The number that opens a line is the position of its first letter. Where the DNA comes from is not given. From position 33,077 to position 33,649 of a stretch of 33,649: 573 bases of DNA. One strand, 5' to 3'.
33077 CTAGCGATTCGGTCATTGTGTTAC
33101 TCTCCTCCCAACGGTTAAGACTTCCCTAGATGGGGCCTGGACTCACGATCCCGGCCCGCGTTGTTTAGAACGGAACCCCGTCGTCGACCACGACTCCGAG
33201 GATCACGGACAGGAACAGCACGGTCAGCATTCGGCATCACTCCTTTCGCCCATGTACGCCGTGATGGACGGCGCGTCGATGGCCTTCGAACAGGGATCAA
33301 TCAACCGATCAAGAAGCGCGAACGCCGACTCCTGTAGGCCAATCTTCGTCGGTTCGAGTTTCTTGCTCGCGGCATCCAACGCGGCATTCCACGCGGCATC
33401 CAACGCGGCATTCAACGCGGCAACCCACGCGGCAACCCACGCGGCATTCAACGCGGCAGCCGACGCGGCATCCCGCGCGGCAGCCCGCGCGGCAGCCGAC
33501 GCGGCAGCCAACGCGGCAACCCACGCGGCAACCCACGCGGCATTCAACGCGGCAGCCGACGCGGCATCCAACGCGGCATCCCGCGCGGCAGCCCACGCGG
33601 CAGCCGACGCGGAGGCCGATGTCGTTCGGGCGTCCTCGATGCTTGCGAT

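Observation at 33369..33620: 12-nt tandem array encoding an (x-x-Ala-Ala)n Trp/Ala-rich protein, open in all three minus frames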

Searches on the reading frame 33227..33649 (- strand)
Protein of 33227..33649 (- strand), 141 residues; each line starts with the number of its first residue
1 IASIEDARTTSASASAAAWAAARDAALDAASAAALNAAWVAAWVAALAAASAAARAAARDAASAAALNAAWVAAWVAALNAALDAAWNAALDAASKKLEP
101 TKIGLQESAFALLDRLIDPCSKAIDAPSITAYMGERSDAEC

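Call 7: search_protein_families(library=pfam, proteins=[window:33227-33649:-], max_evalue=0.1)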
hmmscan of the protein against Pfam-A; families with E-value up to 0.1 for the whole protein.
seq(141 aa): 0 families

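Call 9: search_protein_families(library=phrogs, proteins=[window:33227-33649:-], max_evalue=0.01)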
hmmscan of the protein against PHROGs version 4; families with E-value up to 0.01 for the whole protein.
seq(141 aa): 2 families
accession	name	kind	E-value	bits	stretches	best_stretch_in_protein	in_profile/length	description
phrog_8332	-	unknown function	5.6e-05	23.8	1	45-112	151-219/248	-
phrog_15773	-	unknown function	0.0036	17.7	1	10-93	36-119/288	-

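Call 11: find_homologous_proteins(query=window:33227-33649:-, max_evalue=0.001)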
Query seq(141 aa) (141 aa): 8 proteins with E <= 0.001 among 8000 candidates.
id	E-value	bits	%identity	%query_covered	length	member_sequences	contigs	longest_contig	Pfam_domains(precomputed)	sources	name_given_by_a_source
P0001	1.3e-8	53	85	19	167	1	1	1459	-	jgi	jgi:hypothetical protein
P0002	6.4e-7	48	38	9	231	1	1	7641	-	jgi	jgi:hypothetical protein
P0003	3.0e-6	45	75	17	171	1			-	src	-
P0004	1.2e-5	43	64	16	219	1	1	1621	-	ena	-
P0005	1.8e-4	40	47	84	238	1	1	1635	-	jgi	jgi:hypothetical protein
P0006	2.4e-4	39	72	18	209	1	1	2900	-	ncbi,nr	ncbi:MAG TPA: hypothetical protein VNG73_07620 [Gemmatimonadaceae bacterium]|nr:hypothetical protein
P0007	4.0e-4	39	61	31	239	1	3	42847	-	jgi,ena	jgi:hypothetical protein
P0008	4.7e-4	38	63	21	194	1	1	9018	-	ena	-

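Call 13: search_protein_families(library=pfam, proteins=[P0002, P0003, P0005, P0006, P0007], max_evalue=1)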
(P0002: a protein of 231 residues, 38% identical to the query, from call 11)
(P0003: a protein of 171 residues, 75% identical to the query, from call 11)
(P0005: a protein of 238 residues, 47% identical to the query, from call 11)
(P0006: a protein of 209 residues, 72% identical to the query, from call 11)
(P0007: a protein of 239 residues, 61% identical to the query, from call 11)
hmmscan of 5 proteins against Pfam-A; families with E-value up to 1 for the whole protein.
P0002 (231 aa): 0 families

P0003 (171 aa): 1 family
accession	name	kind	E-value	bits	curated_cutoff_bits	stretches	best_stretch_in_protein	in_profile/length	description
PF21805.3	Imm5_like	-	0.015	15.6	25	1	57-130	10-88/129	Imm-5 like putative immunity protein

P0005 (238 aa): 1 family
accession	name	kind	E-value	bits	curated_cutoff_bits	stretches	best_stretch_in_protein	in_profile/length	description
PF07057.17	TraI_C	-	0.025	14.9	27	1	99-164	31-96/154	DNA helicase TraI, C-terminal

P0006 (209 aa): 1 family
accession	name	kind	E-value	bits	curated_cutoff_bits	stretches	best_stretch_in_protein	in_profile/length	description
PF25211.1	DUF7839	-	0.085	13.5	27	1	123-207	13-97/101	Domain of unknown function (DUF7839)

P0007 (239 aa): 0 families

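Call 21: find_encoding_contigs(protein=P0007, flank=8000, max_places=3)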
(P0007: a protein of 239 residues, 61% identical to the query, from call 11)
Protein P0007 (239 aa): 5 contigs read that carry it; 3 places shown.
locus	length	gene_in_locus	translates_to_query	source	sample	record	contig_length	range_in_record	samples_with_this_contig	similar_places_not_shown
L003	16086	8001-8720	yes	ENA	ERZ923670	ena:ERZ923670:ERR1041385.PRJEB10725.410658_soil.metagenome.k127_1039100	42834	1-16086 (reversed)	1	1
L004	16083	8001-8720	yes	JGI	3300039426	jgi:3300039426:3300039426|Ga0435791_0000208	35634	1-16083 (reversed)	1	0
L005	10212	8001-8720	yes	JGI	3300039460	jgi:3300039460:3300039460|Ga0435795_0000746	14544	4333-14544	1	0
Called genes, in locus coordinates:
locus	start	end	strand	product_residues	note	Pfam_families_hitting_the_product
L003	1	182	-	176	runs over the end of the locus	-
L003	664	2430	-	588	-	PF13481:AAA_25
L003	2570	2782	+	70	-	-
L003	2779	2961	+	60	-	-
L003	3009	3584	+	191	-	-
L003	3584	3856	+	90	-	-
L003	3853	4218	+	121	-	-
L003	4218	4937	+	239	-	-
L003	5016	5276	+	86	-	-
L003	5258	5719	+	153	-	-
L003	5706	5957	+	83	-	-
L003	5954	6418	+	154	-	-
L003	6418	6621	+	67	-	-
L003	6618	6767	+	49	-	-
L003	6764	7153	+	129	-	-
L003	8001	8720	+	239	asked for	-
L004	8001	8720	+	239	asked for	-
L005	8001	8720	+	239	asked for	-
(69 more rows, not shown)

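Call 22: find_encoding_contigs(protein=P0008, flank=8000, max_places=2)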
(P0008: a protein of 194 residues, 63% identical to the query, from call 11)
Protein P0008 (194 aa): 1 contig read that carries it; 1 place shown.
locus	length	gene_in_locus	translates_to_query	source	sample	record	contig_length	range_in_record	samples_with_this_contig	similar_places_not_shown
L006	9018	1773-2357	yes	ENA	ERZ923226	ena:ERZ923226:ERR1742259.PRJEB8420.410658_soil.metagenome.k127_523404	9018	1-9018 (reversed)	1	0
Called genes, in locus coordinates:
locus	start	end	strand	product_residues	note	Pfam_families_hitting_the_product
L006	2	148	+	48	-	?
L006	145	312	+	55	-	-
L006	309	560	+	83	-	-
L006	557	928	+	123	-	-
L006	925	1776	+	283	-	-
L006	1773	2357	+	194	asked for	-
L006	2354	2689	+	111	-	-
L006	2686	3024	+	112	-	-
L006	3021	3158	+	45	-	-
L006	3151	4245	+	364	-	-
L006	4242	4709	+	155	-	PF24042:DUF7351 (weak), PF01844:HNH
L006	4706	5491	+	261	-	PF09250:Prim-Pol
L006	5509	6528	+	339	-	PF13481:AAA_25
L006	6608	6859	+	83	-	PF12728:HTH_17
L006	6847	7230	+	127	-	PF08774:VRR_NUC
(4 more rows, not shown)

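Call 23: find_encoding_contigs(protein=P0002, flank=8000, max_places=2)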
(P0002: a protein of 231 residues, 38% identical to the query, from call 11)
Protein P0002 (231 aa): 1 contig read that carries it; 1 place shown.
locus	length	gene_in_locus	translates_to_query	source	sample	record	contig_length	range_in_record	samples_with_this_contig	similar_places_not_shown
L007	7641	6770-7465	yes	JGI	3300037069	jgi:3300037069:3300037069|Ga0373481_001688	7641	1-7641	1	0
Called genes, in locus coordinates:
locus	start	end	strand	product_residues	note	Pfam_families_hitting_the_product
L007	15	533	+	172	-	-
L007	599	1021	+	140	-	-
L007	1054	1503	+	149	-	-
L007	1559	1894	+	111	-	-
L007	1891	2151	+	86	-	-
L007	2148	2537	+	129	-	PF05866:RusA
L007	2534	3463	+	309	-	PF01507:PAPS_reduct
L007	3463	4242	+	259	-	-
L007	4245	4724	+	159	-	-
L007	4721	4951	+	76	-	-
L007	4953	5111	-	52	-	-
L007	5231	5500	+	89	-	-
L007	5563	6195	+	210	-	-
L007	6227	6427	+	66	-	-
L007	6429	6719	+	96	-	-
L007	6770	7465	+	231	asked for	-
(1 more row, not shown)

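Call 36: find_related_loci(query=A1, collection=viral_contigs, flank=4000)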
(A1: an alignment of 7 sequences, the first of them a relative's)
Query A1 (209 aa) in viral_contigs; peptide patterns used: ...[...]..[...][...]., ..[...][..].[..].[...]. (x = any residue, [..] = any of these).
600 stretches matched a pattern (row limit reached: there are more); 87 encode a relative of the query (tblastn E <= 1e-3); the best 80 are kept; 80 distinct loci.
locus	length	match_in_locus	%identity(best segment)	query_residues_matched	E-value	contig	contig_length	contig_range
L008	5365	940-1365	56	2-143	3e-49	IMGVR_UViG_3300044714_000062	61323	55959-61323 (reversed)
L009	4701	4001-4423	56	1-139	5e-48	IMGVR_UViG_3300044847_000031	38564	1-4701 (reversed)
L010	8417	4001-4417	49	2-140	2e-40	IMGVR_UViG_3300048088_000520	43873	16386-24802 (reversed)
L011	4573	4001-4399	50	10-142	5e-40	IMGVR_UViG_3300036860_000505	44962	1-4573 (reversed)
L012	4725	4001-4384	55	13-139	5e-40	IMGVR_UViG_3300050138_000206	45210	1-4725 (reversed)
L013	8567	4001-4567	49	6-209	3e-40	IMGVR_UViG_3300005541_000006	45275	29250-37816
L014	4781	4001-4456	48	2-151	3e-38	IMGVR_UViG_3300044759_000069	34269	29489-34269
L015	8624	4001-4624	49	10-204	2e-38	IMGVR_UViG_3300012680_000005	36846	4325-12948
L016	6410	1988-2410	45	10-149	3e-37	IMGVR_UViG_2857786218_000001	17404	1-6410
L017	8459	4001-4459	45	2-150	7e-37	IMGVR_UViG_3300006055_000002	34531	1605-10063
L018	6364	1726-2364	48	3-204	1e-36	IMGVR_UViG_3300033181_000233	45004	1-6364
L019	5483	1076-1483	48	10-144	8e-37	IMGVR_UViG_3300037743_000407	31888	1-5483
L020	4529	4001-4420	46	6-144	5e-36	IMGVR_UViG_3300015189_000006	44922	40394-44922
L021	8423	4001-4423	45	2-138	8e-36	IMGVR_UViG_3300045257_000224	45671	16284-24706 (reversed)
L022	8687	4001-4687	47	10-203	5e-34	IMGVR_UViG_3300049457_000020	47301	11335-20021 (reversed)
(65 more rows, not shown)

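Call 39: predict_structure(alignment_id=A1)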
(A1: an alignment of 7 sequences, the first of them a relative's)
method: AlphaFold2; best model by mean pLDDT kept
length: 209 residues; sequences in the alignment: 7
mean_pLDDT: 76.3   pTM: 0.68
mean pLDDT of the five models: 76.3, 74.8, 74.7, 68.0, 61.7
residues with pLDDT >= 90: 41; 70-90: 113; 50-70: 28; < 50: 27
segments of 3 or more residues with pLDDT < 50: 1-24
pLDDT, mean of each block of 10 residues (from residue 1): 37 45 58 79 81 84 76 84 90 92 88 91 91 88 79 66 55 67 82 90 79
secondary structure, 60 per line:
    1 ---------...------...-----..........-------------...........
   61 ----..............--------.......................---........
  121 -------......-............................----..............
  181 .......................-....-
elements in order: H27-36 H50-60 H65-78 H87-109 H113-120 H128-133 H135-162 H167-203 H205-208

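Call 43: search_protein_representatives(alignment_id=A1)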
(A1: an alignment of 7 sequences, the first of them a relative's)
Query: 7 sequences, 231 profile positions. Proteins with E-value up to 0.001 (for the whole library): 8327; up to 1e-10: 5249; up to 1e-30: 1431. The best 150 are listed.
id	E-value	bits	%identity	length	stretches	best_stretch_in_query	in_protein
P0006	1.3e-87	309.6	-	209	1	4-224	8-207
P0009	4.4e-86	304.5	-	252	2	9-200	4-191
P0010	3.9e-84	298.1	-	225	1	5-225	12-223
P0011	2.1e-83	295.7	-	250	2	4-198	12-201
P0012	3.0e-81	288.7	-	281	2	1-199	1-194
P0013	8.4e-81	287.2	-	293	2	5-201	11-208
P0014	1.4e-80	286.5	-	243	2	4-194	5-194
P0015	3.7e-78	278.6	-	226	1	5-224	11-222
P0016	1.4e-77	276.7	-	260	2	7-197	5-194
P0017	1.2e-76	273.7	-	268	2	3-198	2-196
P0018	1.5e-76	273.3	-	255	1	10-227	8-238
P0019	2.8e-76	272.5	-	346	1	2-225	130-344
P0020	4.1e-76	271.9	-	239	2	4-190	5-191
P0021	8.5e-75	267.6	-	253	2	3-200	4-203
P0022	5.5e-74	264.9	-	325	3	8-197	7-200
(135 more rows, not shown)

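Call 44: search_protein_families(library=ncbifam, proteins=[P0006, P0007, P0003], max_evalue=0.1)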
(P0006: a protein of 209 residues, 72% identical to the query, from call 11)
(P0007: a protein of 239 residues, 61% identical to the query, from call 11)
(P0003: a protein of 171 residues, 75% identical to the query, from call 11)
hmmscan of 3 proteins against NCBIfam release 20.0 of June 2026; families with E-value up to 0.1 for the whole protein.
P0006 (209 aa): 0 families

P0007 (239 aa): 0 families

P0003 (171 aa): 0 families

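Call 45: search_protein_families(library=phrogs, proteins=[P0006, P0007, P0003], max_evalue=0.001)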
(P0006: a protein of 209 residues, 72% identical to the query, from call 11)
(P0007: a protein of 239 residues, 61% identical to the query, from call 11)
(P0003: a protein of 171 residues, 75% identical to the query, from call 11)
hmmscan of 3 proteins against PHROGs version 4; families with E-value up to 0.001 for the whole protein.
P0006 (209 aa): 4 families
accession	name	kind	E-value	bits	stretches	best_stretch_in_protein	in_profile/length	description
phrog_3416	-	unknown function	1.7e-07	32.4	1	13-191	12-187/248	-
phrog_13065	-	unknown function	8.1e-06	26.4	1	27-63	27-64/175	-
phrog_18326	-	unknown function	8.8e-05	23.2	1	116-193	107-183/203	-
phrog_8332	-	unknown function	0.00019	22.1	1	117-198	137-219/248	-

P0007 (239 aa): 3 families
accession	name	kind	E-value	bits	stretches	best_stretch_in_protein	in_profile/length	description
phrog_8332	-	unknown function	1.1e-08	35.9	1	79-198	107-220/248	-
phrog_13065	-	unknown function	5.6e-06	27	1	16-55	24-64/175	-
phrog_3416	-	unknown function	0.00048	21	0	7-198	14-206/248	-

P0003 (171 aa): 4 families
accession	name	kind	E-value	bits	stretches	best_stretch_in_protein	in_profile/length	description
phrog_18326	-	unknown function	2.4e-52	178.5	1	4-142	11-151/203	-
phrog_8332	-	unknown function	5.3e-07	30.4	1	68-147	141-214/248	-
phrog_21347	-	unknown function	1e-05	26.8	1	9-140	14-139/186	-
phrog_38757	-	unknown function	6e-05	23.7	1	34-150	41-159/170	-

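Call 46: fold_search(model_id=the predicted structure, library=pdb)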
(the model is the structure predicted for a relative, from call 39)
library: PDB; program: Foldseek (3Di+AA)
matches with E <= 10: 15; with E <= 0.001: 0
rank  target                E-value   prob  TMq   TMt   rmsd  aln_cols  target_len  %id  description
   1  7sqc_1W               3.8e+00  0.03  0.14  0.11  34.3       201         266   19  Ciliary C1 central pair apparatus isolated from Chlamydomonas reinhardtii (released 2022-04-13)
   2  1yhk                  4.6e+00  0.05  0.15  0.10  14.4       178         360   11  Trypanosoma cruzi farnesyl diphosphate synthase (released 2005-12-20)
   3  2d4c_C                5.3e+00  0.03  0.15  0.14  21.7       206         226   16  Crystal structure of the endophilin BAR domain mutant (released 2006-07-11)
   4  5nen_A                5.3e+00  0.02  0.15  0.13  27.1       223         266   17  Crystal structure of the soluble domain of LipC, a membrane fusion protein of a type I secretion system (released 2017-11-22)
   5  2yfb_A                5.5e+00  0.06  0.22  0.20  20.1       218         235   14  X-ray structure of McpS ligand binding domain in complex with succinate (released 2012-04-18)
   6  4ke2_A                5.5e+00  0.04  0.17  0.18  31.9       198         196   22  Crystal structure of the hyperactive Type I antifreeze from winter flounder (released 2014-02-26)
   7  5u1d_A                6.1e+00  0.04  0.18  0.09  19.0       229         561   15  Cryo-EM structure of the human TAP ATP-Binding Cassette Transporter (released 2017-01-11)
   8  6shv                  6.4e+00  0.04  0.15  0.11  13.9       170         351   11  T. cruzi FPPS in complex with 5-(4-fluorophenoxy)pyridin-2-amine (released 2020-08-26)
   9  3g67_B                6.4e+00  0.03  0.16  0.16  30.2       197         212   14  Crystal Structure of a Soluble Chemoreceptor from Thermotoga maritima (released 2009-07-28)
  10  8ceg_B                6.7e+00  0.02  0.15  0.14  25.5       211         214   15  BAR domain protein FAM92A1 essential for mitochondrial membrane remodeling (released 2024-02-21)
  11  6si5                  7.7e+00  0.03  0.14  0.10  14.4       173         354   10  T. cruzi FPPS in complex with 1-methyl-5-(4,5,6,7-tetrahydrothieno[3,2-c]pyridine-5-carbonyl)pyridin-2(1H)-one (released 2020-08-26)
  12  6r04                  8.1e+00  0.03  0.15  0.10  14.5       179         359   10  T. cruzi FPPS (released 2020-04-01)
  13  4rxd_A                9.3e+00  0.02  0.17  0.13  15.9       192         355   14  T. Brucei Farnesyl Diphosphate Synthase Complexed with Risedronate (released 2015-04-15)
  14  8qwr_B                9.3e+00  0.01  0.12  0.11  14.8       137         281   15  Crystal structure of CotB2 variant V80L (released 2024-04-24)
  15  2x3w_C                9.7e+00  0.02  0.17  0.15  26.0       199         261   10  structure of mouse syndapin I (crystal form 2) (released 2010-04-07)

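Call 57: predict_structure(alignment_id=A2)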
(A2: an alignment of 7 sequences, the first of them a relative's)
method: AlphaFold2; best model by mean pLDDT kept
length: 239 residues; sequences in the alignment: 7
mean_pLDDT: 79.0   pTM: 0.68
mean pLDDT of the five models: 79.0, 74.6, 74.3, 72.6, 61.0
residues with pLDDT >= 90: 74; 70-90: 114; 50-70: 33; < 50: 18
segments of 3 or more residues with pLDDT < 50: 1-11, 223-226
pLDDT, mean of each block of 10 residues (from residue 1): 35 58 81 80 88 79 84 85 94 94 94 95 95 92 77 68 66 75 74 81 91 91 54 60
secondary structure, 60 per line:
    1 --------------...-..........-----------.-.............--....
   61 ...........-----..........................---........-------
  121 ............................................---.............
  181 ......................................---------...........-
elements in order: H19-28 H42-54 H57-70 H77-102 H106-113 H121-164 H168-218 H228-238

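Call 61: fold_search(model_id=the predicted structure, library=viral)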
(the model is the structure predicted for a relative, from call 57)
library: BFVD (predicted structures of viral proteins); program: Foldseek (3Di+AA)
matches with E <= 10: 11; with E <= 0.001: 0
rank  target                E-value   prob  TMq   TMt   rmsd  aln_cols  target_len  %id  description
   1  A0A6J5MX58            7.9e-03  1.00  0.41  0.37  14.2       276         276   27  Uncharacterized protein [uncultured Caudovirales phage]
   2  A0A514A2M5            1.4e+00  0.16  0.23  0.15  21.4       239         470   14  Uncharacterized protein [Vibrio phage USC-1]
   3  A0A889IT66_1          4.6e+00  0.03  0.14  0.06  36.1       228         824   13  (no name in the UniProt tables at hand)
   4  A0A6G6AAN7            6.1e+00  0.04  0.19  0.15  20.3       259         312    6  Uncharacterized protein [Borely moumouvirus]
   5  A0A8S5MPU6            6.1e+00  0.02  0.14  0.08  34.2       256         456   12  Spore cortex-lytic enzyme [Podoviridae sp. ctoqT5]
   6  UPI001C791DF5         7.0e+00  0.02  0.15  0.05  22.4       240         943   12  (no name look-up for this kind of identifier)
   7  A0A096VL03            7.3e+00  0.03  0.17  0.13  45.7       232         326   14  Internal virion protein [Synechococcus phage S-CBP2]
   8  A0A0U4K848            8.0e+00  0.02  0.16  0.10  42.8       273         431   14  Uncharacterized protein [Arthrobacter phage Jasmine]
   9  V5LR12                9.6e+00  0.05  0.24  0.26  17.5       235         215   10  (no name in the UniProt tables at hand)
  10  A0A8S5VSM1            9.6e+00  0.02  0.15  0.06  30.3       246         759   15  (no name in the UniProt tables at hand)
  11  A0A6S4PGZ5            9.6e+00  0.01  0.12  0.05  49.0       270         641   13  T10G3.5 [uncultured phage_MedDCM-OCT-S39-C11]

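Call 63: find_related_loci(query=A1, collection=genome_contigs, flank=3000)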
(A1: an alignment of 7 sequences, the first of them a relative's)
Query A1 (209 aa) in genome_contigs; peptide patterns used: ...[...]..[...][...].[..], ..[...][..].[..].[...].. (x = any residue, [..] = any of these).
600 stretches matched a pattern (row limit reached: there are more); 23 encode a relative of the query (tblastn E <= 1e-3); 23 distinct loci.
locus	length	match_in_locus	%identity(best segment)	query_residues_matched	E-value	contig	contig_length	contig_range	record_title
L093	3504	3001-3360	57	3-122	1e-40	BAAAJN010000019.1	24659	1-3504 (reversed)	Microlunatus lacustris JCM 11951 DNA, sequence19, whole genome shotgun sequence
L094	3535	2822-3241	50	3-139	5e-39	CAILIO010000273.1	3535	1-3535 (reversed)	MAG: uncultured Sphingomonadales bacterium isolate Ki1-0-7m_bin-0455 genome assembly, contig: bin-0455:273/425, whole ge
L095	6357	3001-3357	55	6-122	3e-38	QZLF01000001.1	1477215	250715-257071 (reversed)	MAG: Candidatus Leucobacter sulfamidivorax isolate GP Scaffold_01, whole genome shotgun sequence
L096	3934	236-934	50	4-206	5e-38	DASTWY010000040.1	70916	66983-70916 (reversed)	MAG TPA_asm: Baekduia sp. isolate SMAG_U2400 k141_171240, whole genome shotgun sequence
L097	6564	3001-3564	49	10-205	1e-36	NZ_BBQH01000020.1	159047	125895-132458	Rhizomonospora bruguierae strain NBRC 107566, whole genome shotgun sequence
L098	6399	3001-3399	47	12-142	8e-34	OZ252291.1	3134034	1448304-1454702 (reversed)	MAG: Gemmatimonadales bacterium isolate 1a75408a-c806-4ed8-8116-707dc2be45c1 genome assembly, chromosome: 1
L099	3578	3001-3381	44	2-123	3e-32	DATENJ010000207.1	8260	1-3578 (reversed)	MAG TPA_asm: Actinomycetes bacterium isolate SMAG_U8966 k141_2215088, whole genome shotgun sequence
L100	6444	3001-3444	45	10-156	4e-32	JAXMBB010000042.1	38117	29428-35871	MAG: Gemmataceae bacterium isolate STL-PLA25 C2.149.fa-42, whole genome shotgun sequence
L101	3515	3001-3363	47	10-128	3e-31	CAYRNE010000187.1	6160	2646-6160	MAG TPA_asm: uncultured Devosia sp. isolate SRP263527_co1_107 genome assembly, contig: NODE_11534_length_6160_cov_5.4453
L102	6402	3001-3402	46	13-142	5e-31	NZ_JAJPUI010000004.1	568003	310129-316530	Streptomyces sp. CC228A CC228A_hibrido_contig_4, whole genome shotgun sequence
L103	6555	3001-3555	41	6-204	1e-30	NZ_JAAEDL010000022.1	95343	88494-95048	Neoroseomonas eburnea strain LMG 31228 contig00022, whole genome shotgun sequence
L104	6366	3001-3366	45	2-123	1e-29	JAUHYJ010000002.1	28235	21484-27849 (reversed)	MAG: Acidimicrobiia bacterium isolate 3_bin.6 NODE_2146_length_28235_cov_2.323538, whole genome shotgun sequence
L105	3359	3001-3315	48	13-116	4e-29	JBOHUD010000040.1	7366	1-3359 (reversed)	MAG: Candidatus Dormibacteria bacterium isolate TC-B3_metabat2.bin.14 k127_354719, whole genome shotgun sequence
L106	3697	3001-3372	44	8-127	2e-28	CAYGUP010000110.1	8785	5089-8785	MAG TPA_asm: uncultured Planctomycetaceae bacterium isolate ERP117304_co3_237 genome assembly, contig: NODE_11356_length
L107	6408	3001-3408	43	7-139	2e-28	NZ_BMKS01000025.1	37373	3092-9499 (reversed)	Caldovatus sediminis strain CGMCC 1.16330 sequence25, whole genome shotgun sequence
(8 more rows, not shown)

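Call 64: search_solved_structures(query=A1, max_evalue=1)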
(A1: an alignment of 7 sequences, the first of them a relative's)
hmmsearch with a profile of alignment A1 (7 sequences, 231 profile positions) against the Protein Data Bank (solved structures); distinct sequences matched with E-value up to 1: 1.
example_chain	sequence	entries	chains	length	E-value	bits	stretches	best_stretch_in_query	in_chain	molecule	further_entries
1yax_A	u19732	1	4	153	0.65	12.7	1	92-141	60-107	Virulence sensor protein phoQ, sensor domain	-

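Call 65: search_solved_structures(query=P0003, max_evalue=1)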
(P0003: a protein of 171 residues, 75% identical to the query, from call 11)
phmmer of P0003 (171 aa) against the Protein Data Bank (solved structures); distinct sequences matched with E-value up to 1: 1.
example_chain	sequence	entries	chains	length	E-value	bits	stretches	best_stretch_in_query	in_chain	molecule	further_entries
8q7z_BC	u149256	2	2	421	0.075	16.2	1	34-140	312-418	60S ribosomal protein L4 C-terminal domain-containing protein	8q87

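Call 70: find_encoding_contigs(protein=P0001, flank=2000, max_places=3)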
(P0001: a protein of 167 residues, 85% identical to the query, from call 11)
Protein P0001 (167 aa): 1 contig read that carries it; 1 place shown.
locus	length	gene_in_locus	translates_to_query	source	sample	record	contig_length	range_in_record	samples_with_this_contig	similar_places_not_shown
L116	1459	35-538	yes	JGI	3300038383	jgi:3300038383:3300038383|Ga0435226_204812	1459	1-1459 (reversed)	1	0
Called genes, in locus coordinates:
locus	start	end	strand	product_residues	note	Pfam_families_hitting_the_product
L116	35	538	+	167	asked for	-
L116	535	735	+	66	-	-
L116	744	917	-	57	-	-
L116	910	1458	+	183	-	?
